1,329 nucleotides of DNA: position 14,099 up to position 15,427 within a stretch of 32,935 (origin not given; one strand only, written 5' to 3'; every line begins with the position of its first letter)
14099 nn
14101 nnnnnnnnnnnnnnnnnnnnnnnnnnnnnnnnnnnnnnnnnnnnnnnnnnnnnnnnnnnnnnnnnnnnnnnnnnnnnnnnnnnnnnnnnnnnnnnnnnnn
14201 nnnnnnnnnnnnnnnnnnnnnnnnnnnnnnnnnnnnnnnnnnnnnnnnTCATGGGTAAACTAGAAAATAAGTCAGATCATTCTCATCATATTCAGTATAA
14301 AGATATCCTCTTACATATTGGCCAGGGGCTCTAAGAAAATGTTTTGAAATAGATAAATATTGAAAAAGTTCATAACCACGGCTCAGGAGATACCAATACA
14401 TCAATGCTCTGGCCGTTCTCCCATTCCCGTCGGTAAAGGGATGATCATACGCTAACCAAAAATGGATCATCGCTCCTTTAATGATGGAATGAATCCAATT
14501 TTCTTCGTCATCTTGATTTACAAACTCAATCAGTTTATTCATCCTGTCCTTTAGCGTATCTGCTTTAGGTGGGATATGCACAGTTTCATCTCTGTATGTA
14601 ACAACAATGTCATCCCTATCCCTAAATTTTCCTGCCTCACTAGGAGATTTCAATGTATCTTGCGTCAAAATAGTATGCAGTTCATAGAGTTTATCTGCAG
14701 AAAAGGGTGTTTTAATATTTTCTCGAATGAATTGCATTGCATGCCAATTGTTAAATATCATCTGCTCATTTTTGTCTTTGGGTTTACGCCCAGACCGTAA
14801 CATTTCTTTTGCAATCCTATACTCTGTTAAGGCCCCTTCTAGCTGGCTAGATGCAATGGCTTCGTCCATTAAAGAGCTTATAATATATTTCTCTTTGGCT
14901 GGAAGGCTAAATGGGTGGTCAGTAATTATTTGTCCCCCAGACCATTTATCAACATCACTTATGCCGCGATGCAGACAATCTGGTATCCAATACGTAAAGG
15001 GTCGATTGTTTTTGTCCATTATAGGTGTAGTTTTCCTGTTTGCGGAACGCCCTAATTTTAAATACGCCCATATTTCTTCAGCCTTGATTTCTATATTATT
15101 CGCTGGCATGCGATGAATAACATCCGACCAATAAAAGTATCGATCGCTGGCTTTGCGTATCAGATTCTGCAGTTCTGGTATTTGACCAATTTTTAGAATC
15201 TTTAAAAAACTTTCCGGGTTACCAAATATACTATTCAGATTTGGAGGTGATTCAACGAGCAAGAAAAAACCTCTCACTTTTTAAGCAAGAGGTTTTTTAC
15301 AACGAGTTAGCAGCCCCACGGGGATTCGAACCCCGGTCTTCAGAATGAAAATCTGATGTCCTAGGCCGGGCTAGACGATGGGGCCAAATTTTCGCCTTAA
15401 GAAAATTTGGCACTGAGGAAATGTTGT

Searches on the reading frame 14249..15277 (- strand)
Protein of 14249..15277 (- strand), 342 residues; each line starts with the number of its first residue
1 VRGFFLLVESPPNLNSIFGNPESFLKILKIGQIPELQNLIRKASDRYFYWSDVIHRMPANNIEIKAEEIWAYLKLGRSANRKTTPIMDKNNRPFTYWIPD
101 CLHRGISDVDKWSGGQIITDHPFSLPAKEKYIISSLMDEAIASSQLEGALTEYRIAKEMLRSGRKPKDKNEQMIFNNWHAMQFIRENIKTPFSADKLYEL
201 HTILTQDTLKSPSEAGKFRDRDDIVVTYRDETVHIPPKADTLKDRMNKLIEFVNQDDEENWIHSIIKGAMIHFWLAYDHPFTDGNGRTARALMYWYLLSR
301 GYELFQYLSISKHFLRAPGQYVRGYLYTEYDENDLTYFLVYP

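Call 27: search_protein_families(library=pfam, proteins=[window:14249-15277:-])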
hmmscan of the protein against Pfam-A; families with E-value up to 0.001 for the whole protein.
window:14249-15277:- (342 aa): 1 family
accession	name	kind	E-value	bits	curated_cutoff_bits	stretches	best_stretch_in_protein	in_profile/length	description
PF02661.23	Fic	-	2.7e-20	73.4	24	1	191-297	1-93/93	Fic/DOC family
